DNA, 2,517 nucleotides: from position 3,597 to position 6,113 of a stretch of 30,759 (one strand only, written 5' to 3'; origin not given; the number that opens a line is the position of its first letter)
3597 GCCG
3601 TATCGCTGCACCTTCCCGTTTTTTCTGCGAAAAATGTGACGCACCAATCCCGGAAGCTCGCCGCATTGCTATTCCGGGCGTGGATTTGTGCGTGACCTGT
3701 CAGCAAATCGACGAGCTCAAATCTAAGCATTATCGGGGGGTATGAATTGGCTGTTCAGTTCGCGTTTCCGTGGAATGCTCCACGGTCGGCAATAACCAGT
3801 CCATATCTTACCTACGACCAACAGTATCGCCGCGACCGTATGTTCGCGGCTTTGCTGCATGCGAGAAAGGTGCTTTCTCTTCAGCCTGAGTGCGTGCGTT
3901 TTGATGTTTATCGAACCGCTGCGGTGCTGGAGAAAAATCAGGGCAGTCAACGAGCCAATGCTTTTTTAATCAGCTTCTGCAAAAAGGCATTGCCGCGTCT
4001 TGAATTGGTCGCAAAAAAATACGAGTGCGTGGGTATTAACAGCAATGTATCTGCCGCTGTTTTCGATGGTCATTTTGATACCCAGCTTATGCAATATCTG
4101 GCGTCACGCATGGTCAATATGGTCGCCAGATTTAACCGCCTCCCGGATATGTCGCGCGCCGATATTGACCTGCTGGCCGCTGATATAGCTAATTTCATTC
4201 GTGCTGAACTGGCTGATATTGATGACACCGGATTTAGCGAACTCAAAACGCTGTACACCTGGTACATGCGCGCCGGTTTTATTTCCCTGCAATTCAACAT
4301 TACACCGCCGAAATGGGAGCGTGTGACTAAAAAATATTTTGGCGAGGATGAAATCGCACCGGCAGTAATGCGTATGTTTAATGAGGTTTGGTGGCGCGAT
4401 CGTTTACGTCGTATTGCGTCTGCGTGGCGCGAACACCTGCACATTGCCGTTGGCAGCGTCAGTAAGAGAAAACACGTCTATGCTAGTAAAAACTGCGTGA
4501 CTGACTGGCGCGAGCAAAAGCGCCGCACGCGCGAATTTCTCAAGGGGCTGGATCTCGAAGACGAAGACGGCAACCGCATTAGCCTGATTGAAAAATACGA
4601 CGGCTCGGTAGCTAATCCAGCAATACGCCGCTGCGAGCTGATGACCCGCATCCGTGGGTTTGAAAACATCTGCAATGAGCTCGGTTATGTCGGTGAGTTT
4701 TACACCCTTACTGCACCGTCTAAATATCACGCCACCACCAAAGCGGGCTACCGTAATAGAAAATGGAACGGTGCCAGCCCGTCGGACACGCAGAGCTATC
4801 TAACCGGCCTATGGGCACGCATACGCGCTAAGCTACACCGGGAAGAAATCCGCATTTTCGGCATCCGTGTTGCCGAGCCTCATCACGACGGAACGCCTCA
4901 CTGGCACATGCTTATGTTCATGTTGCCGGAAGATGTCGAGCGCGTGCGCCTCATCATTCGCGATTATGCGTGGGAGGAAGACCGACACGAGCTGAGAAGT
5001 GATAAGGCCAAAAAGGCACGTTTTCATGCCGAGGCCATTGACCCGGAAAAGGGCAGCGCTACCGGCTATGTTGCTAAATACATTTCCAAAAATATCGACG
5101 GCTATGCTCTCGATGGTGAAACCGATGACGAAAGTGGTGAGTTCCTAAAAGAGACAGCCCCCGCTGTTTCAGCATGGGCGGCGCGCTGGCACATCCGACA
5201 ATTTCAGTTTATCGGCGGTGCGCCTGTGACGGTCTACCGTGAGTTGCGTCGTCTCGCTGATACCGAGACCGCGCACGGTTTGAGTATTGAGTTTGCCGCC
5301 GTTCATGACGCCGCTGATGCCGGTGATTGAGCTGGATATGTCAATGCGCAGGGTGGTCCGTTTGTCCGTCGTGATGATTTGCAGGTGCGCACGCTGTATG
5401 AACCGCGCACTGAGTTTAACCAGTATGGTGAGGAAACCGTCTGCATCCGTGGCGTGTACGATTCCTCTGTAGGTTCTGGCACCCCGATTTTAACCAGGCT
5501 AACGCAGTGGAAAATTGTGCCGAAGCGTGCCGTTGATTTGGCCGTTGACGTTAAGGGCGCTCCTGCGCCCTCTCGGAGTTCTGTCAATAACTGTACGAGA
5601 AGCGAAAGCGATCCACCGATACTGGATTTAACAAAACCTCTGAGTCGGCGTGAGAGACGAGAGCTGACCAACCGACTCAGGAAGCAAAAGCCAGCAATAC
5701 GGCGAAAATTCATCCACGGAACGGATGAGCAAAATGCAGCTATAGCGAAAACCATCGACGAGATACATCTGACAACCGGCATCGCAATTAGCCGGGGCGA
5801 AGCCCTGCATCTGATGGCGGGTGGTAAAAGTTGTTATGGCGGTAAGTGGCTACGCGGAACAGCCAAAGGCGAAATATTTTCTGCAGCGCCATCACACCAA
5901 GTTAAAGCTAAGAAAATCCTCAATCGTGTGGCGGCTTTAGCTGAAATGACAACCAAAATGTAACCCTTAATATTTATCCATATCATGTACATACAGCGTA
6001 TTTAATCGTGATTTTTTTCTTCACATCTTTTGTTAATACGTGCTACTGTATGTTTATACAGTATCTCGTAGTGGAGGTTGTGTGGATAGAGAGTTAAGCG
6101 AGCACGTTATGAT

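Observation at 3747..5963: Replication initiator gene A split by a single in-frame TGA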

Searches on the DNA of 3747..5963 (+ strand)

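Call 4: search_dna_similar(query=window:3747-5963:+, collection=phages, mode=near, max_rows=30)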
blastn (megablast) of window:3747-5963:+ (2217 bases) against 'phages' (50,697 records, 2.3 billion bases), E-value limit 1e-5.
Records with a match: 37; places in all: 41; records where one place covers at least 80% of the query: 37.
Best place of each record, by identity: 90-95% 4; 80-90% 32; 60-80% 1.
By first word of the organism name: Yersinia 13; Salmonella 10; Klebsiella 7; Escherichia 4; Erwinia 2; Kosakonia 1.
By host as written in the record: Yersinia pestis EV76-CN 13; Klebsiella pneumoniae 7; - 3; Salmonella sp. 3; Erwinia tracheiphila 2; Salmonella enterica subsp. enterica serovar Typhimurium SE-BS17 2; Salmonella enterica subsp. salamae 10/99 II 2; Escherichia coli 4s 1; and 4 more.
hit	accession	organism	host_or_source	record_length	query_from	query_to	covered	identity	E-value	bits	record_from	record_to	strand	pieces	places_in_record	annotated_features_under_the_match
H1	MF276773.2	Erwinia phage EtG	Erwinia tracheiphila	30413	21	2217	99%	91.2%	0e+0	2983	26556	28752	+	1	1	replication protein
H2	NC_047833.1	Erwinia phage EtG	Erwinia tracheiphila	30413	21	2217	99%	91.2%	0e+0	2983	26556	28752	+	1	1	nicking at origin of replication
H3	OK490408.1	Klebsiella phage Kp4852-2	Klebsiella pneumoniae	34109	1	2217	100%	89.9%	0e+0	2848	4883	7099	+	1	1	record has no annotation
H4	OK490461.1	Klebsiella phage Kp4882-2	Klebsiella pneumoniae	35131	1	2217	100%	89.5%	0e+0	2809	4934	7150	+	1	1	record has no annotation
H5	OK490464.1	Klebsiella phage Kp4884-2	Klebsiella pneumoniae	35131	1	2217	100%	89.5%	0e+0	2809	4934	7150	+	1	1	record has no annotation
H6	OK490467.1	Klebsiella phage Kp4885-2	Klebsiella pneumoniae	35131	1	2217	100%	89.5%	0e+0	2809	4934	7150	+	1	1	record has no annotation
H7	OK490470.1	Klebsiella phage Kp4886-2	Klebsiella pneumoniae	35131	1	2217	100%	89.5%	0e+0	2809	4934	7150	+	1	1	record has no annotation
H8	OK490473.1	Klebsiella phage Kp4887-2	Klebsiella pneumoniae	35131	1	2217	100%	89.5%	0e+0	2809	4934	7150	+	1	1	record has no annotation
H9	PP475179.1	Yersinia phage GCS667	Yersinia pestis EV76-CN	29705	21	2217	99%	90.1%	0e+0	2850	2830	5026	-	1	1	replication protein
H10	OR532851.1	Klebsiella phage RCIP0057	Klebsiella pneumoniae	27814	21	2217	99%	90.0%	0e+0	2839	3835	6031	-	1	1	replication gene A protein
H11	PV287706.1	Escherichia phage Midge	Escherichia coli 4s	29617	21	2217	99%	89.8%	0e+0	2811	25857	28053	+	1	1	replication endonuclease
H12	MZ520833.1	Salmonella phage BIS20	Salmonella enterica subsp. enterica ...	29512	1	2217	100%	88.9%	0e+0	2726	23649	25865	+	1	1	replication protein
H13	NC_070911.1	Salmonella phage BIS20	Salmonella enterica subsp. enterica ...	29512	1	2217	100%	88.9%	0e+0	2726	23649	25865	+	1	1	replication protein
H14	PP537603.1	Yersinia phage vB_YpM_MHG51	Yersinia pestis EV76-CN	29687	22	2217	99%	89.7%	0e+0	2804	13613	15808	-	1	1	replication protein/endonuclease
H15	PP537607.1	Yersinia phage vB_YpM_MHG101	Yersinia pestis EV76-CN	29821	22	2217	99%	89.7%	0e+0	2804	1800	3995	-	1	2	replication protein/endonuclease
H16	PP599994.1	Yersinia phage vB_YpM_MHG39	Yersinia pestis EV76-CN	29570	22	2217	99%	89.7%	0e+0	2804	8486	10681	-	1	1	replication protein endonuclease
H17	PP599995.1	Yersinia phage vB_YpM_MHG54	Yersinia pestis EV76-CN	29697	22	2217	99%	89.7%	0e+0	2804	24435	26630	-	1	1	replication protein endonuclease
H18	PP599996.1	Yersinia phage vB_YpM_MHG7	Yersinia pestis EV76-CN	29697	22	2217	99%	89.7%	0e+0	2804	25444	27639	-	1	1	replication protein endonuclease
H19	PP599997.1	Yersinia phage vB_YpM_MHG48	Yersinia pestis EV76-CN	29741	22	2217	99%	89.7%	0e+0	2804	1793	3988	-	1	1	replication protein endonuclease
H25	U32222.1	Escherichia phage 186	-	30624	15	2217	99%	88.4%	0e+0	2645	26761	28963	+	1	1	A: A protein | A: terminator | A: located by similarity with P2; consistent with electron microscopy ...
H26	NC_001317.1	Escherichia phage 186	-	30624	15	2217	99%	88.4%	0e+0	2645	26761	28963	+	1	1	A: nicking at origin of replication | A: terminator | A: located by similarity with P2; consistent with electron microscopy ...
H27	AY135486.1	Salmonella phage PSP3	-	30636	42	2199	97%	89.6%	0e+0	2739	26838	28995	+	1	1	gp36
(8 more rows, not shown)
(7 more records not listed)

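Call 5: get_annotated_region(hit=H25, flank=1500)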
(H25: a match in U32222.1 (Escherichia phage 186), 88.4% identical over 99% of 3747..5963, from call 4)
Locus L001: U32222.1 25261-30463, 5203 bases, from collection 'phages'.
description: Escherichia phage 186, complete genome.
organism: Escherichia phage 186 (NCBI taxid 2681630)
taxonomy: Viruses; Duplodnaviria; Heunggongvirae; Uroviricota; Caudoviricetes; Peduoviridae; Eganvirus; Eganvirus ev186
host: -; source: -; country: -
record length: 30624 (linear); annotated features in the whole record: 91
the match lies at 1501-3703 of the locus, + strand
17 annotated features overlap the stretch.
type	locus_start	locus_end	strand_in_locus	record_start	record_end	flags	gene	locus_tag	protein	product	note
CDS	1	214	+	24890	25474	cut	-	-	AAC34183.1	Orf81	unknown function; not essential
CDS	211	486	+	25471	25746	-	-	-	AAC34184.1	Orf83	unknown function; not essential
CDS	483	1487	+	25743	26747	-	-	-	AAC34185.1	Orf84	unknown function; not essential. translation to end of orf84 appears necessary for translation of A protein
CDS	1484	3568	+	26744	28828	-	A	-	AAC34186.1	A protein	rolling circle replicase; putative endonuclease; similar to P2 A protein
regulatory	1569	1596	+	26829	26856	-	A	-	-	terminator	tM1; expected terminator for lytic transcripts in absence of translation of A gene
rep_origin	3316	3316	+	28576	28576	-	A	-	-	-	located by similarity with P2; consistent with electron microscopy mapping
regulatory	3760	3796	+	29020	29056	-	-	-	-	promoter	p95; SOS-dependent transcription of SOS operon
regulatory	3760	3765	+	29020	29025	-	-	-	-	minus_35_signal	p95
protein_bind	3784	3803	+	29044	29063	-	-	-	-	LexA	putative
regulatory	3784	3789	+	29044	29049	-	-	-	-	minus_10_signal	p95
CDS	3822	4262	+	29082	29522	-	tum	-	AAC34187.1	Tum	expression repressed by LexA; inhibits CI DNA binding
CDS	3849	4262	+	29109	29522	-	tum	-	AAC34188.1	truncated Tum95.2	modulates SOS induction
CDS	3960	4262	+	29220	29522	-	tum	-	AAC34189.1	truncated Tum95.4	modulates SOS induction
CDS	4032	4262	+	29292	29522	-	tum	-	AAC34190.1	bacteriophage 186 Tum95.5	truncated Tum - modulates SOS induction of 186 prophage. GTG start codon.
regulatory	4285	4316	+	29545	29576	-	-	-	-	terminator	t95a; partial termination of p95 transcript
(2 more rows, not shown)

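Call 6: get_annotated_region(hit=H1, flank=1500)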
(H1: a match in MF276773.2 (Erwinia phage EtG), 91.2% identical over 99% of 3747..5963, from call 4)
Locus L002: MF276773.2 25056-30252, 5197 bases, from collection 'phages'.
description: Erwinia phage EtG, complete genome.
organism: Erwinia phage EtG (NCBI taxid 2014586)
taxonomy: Viruses; Duplodnaviria; Heunggongvirae; Uroviricota; Caudoviricetes; Peduoviridae; Eganvirus; Eganvirus EtG
host: Erwinia tracheiphila; source: Cucumis sativus (naturally infected plant); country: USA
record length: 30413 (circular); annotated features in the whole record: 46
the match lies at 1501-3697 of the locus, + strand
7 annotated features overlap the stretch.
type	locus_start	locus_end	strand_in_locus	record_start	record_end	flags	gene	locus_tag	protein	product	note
CDS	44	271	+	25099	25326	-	-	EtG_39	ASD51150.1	hypothetical protein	corresponds to STY3665 from Accession AL513382: Salmonella typhi CT18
CDS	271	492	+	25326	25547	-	-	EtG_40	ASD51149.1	putative zinc-finger containing protein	-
CDS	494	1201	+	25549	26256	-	-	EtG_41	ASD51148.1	hypothetical protein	-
CDS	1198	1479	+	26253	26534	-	-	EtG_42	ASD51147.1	hypothetical protein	-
CDS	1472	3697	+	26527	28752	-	-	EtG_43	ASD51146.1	replication protein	rolling circle replicase; putative endonuclease; similar to P2 A protein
CDS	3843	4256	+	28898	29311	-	-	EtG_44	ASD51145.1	SOS operon TUM protein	inhibits CI DNA binding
CDS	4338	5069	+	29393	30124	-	-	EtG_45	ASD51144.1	hypothetical protein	-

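Call 7: get_annotated_region(hit=H3, flank=1500)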
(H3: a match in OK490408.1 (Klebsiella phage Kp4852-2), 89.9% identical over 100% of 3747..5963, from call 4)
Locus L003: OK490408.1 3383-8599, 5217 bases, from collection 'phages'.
description: UNVERIFIED: Klebsiella phage Kp4852-2, complete genome.
organism: Klebsiella phage Kp4852-2 (NCBI taxid 2895865)
taxonomy: Viruses; Duplodnaviria; Heunggongvirae; Uroviricota; Caudoviricetes; Peduoviridae
host: Klebsiella pneumoniae; source: -; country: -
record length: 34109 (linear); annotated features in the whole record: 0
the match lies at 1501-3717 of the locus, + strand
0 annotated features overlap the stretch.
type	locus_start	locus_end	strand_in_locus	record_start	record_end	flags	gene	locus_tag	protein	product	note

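Call 8: get_annotated_region(hit=H11, flank=1500)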
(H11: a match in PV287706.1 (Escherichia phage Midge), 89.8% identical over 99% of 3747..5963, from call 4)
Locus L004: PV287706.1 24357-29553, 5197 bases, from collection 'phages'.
description: Escherichia phage Midge, complete genome.
organism: Escherichia phage Midge (NCBI taxid 3411023)
taxonomy: Viruses
host: Escherichia coli 4s; source: fresh water; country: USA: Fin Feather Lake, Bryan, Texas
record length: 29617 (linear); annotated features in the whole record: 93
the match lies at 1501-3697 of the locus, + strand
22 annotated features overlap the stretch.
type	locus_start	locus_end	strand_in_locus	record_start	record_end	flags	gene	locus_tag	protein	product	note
CDS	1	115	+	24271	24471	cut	-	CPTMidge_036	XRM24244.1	putative transcription effector protein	Contains Bacteriophage 186, Fil (Pfam PF10893) domain; HHpred predicted structural similarity at 57.61 percent ...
regulatory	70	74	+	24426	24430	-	-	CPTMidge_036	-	ribosome_binding_site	-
CDS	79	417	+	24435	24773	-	-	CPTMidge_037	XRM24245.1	hypothetical protein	HHpred predicted structural similarity at 85.19 percent probability to Pseudomonas putida ...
regulatory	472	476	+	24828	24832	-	-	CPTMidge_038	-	ribosome_binding_site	-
CDS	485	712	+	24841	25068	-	-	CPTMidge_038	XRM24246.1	hypothetical protein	Contains Protein of unknown function (DUF2732) (Pfam PF10809); HHpred predicted structural similarity at 64.58 percent ...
regulatory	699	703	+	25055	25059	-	-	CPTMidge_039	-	ribosome_binding_site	-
CDS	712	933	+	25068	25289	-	-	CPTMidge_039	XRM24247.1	dksA-like zinc finger domain containing protein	BLASTp similarity to Escherichia phage P2 Uncharacterized 8.2 kDa protein in gpA 5'region (ORF82) (UniProt YO82_BPP2), ...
regulatory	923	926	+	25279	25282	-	-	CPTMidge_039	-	ribosome_binding_site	-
CDS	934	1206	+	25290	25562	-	-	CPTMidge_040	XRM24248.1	hypothetical protein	BLASTp similarity to Escherichia phage P2 Uncharacterized 10.2 kDa protein in GpA 5'region (ORF83) (UniProt YO83_BPP2), ...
regulatory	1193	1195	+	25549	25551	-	-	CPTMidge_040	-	ribosome_binding_site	-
CDS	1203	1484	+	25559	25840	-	-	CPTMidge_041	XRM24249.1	putative RNA binding protein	BLASTp similarity to Escherichia phage P2 Uncharacterized 12.9 kDa protein in GpA 3'region (ORF91) (UniProt YO91_BPP2), ...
regulatory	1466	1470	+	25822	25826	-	-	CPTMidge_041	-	ribosome_binding_site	-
CDS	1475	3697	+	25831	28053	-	-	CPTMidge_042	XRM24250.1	replication endonuclease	BLASTp similarity to Escherichia phage P2 replication gene A protein (A) (UniProt VPA_BPP2), E value: 1.57839e-112; ...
regulatory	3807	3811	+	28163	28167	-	-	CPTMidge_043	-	ribosome_binding_site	-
CDS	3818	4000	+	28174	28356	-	-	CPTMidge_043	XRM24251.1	hypothetical protein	HHpred predicted structural similarity at 63.40 percent probability to Escherichia coli COLICIN E8 IMMUNITY PROTEIN, ...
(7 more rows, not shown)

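Call 9: get_annotated_region(hit=H27, flank=1500)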
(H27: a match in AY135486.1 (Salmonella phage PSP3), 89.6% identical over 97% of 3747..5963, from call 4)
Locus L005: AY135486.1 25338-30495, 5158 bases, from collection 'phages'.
description: Salmonella phage PSP3, complete genome.
organism: Salmonella phage PSP3 (NCBI taxid 2907836)
taxonomy: Viruses; Duplodnaviria; Heunggongvirae; Uroviricota; Caudoviricetes; Peduoviridae; Eganvirus; Eganvirus PsP3
host: -; source: -; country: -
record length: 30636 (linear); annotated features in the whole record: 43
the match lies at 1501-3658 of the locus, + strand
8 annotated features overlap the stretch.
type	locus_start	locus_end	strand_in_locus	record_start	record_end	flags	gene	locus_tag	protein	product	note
CDS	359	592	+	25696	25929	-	-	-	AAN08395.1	gp33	similar to 186 Orf79; orf33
CDS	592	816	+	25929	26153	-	-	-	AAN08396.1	gp34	similar to 186 Orf80; orf34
CDS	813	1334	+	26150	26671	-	-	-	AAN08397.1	gp35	orf35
CDS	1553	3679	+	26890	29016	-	-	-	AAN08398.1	gp36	similar to P2 A; putative replicase; orf36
CDS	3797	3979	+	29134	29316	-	tumA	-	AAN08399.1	TumA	similar to 5' end 186 tum; UV induction of prophage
CDS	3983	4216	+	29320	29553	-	tumB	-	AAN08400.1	TumB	similar to dinI and 3' end of 186 tum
CDS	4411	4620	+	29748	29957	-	-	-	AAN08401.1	gp37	orf37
CDS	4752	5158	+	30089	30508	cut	-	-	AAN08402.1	gp38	orf38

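Call 10: get_annotated_region(hit=H12, flank=1500)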
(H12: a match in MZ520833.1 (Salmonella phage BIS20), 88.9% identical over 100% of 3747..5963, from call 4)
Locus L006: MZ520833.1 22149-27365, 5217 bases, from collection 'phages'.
description: Salmonella phage BIS20, complete genome.
organism: Salmonella phage BIS20 (NCBI taxid 2861008)
taxonomy: Viruses; Duplodnaviria; Heunggongvirae; Uroviricota; Caudoviricetes; Peduoviridae; Eganvirus; Eganvirus BIS20
host: Salmonella enterica subsp. enterica serovar Typhimurium SE-BS17; source: -; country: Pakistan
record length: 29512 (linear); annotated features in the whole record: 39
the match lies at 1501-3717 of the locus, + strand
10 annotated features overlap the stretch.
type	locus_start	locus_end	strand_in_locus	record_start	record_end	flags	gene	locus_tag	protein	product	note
CDS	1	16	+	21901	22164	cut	-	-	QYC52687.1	hypothetical protein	hypothetical protein [Salmonella enterica] [Salmonella enterica;Salmonella enterica subsp. enterica serovar ...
CDS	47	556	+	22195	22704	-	-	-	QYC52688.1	hypothetical protein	hypothetical protein [Salmonella enterica] [Salmonella enterica;Salmonella enterica subsp. enterica serovar ...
CDS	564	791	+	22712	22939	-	-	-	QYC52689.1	protein fil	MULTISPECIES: protein fil [Enterobacteriaceae] [Enterobacteriaceae;Escherichia virus 186;Escherichia coli ...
CDS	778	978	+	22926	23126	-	-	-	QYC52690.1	protein dhr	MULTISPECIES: protein dhr [Enterobacteriaceae] [Enterobacteriaceae;Salmonella enterica;Escherichia virus 186;Salmonella ...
CDS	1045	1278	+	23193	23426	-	-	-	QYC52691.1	hypothetical protein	hypothetical protein [Salmonella enterica [Salmonella enterica] Length=77 Score=150 Expect=2.02e-46; hypothetical ...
CDS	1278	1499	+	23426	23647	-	-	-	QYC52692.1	C-4 type zinc finger protein,TraR family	hypothetical protein [Citrobacter sp. AATXR][Citrobacter sp. AATXR] Length=73 Score=149 Expect=4.00e- 46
CDS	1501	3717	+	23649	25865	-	-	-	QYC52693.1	replication protein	replication protein [Salmonella enterica][Salmonella enterica;Salmonella enterica subsp. enterica;Salmonella enterica ...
CDS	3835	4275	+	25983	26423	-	-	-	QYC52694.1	DNA damage-inducible protein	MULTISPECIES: DNA damage-inducible protein DinI [Enterobacter cloacae complex] [Enterobacter cloacae;Enterobacter ...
CDS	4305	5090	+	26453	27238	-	-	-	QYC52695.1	hypothetical protein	hypothetical protein [Klebsiella pneumoniae][Klebsiella pneumoniae;Klebsiella pneumoniae NB60] Length=243 Score=483 ...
CDS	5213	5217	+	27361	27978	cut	-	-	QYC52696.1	hypothetical protein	prophage protein [Klebsiella pneumoniae][Klebsiella pneumoniae] Length=205 Score=394 Expect=6.80e- 139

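Call 13: search_dna_similar(query=window:3747-5963:+, collection=ecoli_genomes, mode=near, max_rows=25)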
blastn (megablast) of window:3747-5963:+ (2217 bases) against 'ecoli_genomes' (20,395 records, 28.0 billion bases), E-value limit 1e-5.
Records with a match: 124; places in all: 124; records where one place covers at least 80% of the query: 123.
Genomes with a match: 124 of 5426; with a place that covers at least 80% of the query: 123. Places per genome that has any: lowest 1, median 1, highest 1. On chromosomes: 124 places; on plasmids: 0.
Best place of each record, by identity: 90-95% 42; 80-90% 82.
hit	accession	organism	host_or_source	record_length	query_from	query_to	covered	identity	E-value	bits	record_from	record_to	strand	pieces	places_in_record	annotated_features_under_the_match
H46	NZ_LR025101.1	Escherichia coli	-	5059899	21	2217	99%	94.8%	0e+0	3426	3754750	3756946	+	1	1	replication endonuclease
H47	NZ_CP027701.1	Escherichia coli strain 675SK2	-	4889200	15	2172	97%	93.1%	0e+0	3166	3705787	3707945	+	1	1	replication endonuclease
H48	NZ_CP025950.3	Escherichia coli strain SCEC020023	Homo sapiens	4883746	15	2172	97%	93.1%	0e+0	3166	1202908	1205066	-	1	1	replication endonuclease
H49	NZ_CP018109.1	Escherichia coli strain MRSN346595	Homo sapiens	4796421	15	2172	97%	93.1%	0e+0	3166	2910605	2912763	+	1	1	replication endonuclease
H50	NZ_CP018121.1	Escherichia coli strain MRSN346355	Homo sapiens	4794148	15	2172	97%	93.1%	0e+0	3166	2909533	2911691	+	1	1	replication endonuclease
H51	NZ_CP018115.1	Escherichia coli strain MRSN346638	Homo sapiens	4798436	15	2172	97%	93.1%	0e+0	3166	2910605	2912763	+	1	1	replication endonuclease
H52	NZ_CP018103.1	Escherichia coli strain MRSN352231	Homo sapiens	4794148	15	2172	97%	93.1%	0e+0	3166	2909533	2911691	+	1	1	replication endonuclease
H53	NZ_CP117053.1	Escherichia coli strain MLI106K4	Homo sapiens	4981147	15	2172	97%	93.1%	0e+0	3166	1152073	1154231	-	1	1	replication endonuclease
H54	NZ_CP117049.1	Escherichia coli strain MLI106K2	Homo sapiens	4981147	15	2172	97%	93.1%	0e+0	3166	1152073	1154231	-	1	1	replication endonuclease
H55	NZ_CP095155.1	Escherichia coli strain Iso00041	Homo sapiens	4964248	15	2172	97%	93.1%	0e+0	3166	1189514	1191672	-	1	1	replication endonuclease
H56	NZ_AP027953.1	Escherichia coli strain VE-F5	-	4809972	15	2172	97%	93.1%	0e+0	3166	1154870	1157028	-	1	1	replication endonuclease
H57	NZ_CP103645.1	Escherichia coli strain 961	Homo sapiens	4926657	15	2172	97%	93.1%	0e+0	3166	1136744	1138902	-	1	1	replication endonuclease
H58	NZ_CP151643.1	Escherichia coli strain Ec73552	urine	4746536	15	2172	97%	93.1%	0e+0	3166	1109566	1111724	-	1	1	replication endonuclease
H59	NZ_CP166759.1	Escherichia coli strain CRE389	Homo sapiens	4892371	15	2172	97%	93.1%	0e+0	3166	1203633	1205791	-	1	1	replication endonuclease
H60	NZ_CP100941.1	Escherichia coli strain ET625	Hoplobatrachus rugulosus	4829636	15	2172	97%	93.1%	0e+0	3166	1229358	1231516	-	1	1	replication endonuclease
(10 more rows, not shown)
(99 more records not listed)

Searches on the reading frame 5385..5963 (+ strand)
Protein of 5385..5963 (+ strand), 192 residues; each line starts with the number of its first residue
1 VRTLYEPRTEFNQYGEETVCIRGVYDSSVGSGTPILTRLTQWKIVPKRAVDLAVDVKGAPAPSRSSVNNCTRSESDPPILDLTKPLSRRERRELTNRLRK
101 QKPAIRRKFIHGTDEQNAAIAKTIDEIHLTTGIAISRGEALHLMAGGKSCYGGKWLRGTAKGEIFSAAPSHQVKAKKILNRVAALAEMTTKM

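Call 40: search_protein_families(library=pfam, proteins=[window:5385-5963:+], max_evalue=0.01)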
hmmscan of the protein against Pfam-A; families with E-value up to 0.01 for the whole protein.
window:5385-5963:+ (192 aa): 0 families

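Call 59: search_protein_families(library=padloc, proteins=[L008:130-1872:-], max_evalue=0.001)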
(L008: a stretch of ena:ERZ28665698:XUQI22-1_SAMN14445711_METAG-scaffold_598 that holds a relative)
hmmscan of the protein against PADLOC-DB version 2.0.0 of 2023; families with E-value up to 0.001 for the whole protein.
L008:130-1872:- (580 aa): 78 families (the best 25 are shown)
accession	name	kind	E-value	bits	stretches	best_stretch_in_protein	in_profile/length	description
PDLC02358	Old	-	4.2e-27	93.2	1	237-476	283-530/578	Old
PDLC02980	AriA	-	4.4e-16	57.7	1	34-281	3-303/304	-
PDLC03878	NsnB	-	5.1e-16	57.4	1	221-335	218-334/345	-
PDLC00075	GajA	-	2.2e-15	54.2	1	219-393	248-413/536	AAA ATPase domain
PDLC00066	GajA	-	2.9e-15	53.9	1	241-357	281-394/567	AAA ATPase domain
PDLC02915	ATPase-Toprim_I-B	-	1.2e-12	45.5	1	237-458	254-459/623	-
PDLC02335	AbiLi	-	4.9e-12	43.6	1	33-285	79-243/326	AbiLi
PDLC02336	AbiLi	-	6e-12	43.8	1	199-307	208-321/340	AbiLi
PDLC02979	AriA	-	2.8e-11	41.8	1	191-280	290-372/373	-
PDLC00084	GajA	-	5.9e-11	39.9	1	243-357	147-258/431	AAA ATPase domain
PDLC02981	AriAB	-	7.8e-11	39.3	1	231-288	323-384/694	-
PDLC00067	GajA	-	9.1e-11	38.9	1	237-428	303-489/604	AAA ATPase domain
PDLC04135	mad3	-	1.3e-10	39.4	1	237-316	282-358/374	mads_3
PDLC04180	HEC-01A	-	1.6e-10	38.7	1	222-285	257-325/382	-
PDLC04168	GajA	-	1.8e-10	38.2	1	236-412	274-444/570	-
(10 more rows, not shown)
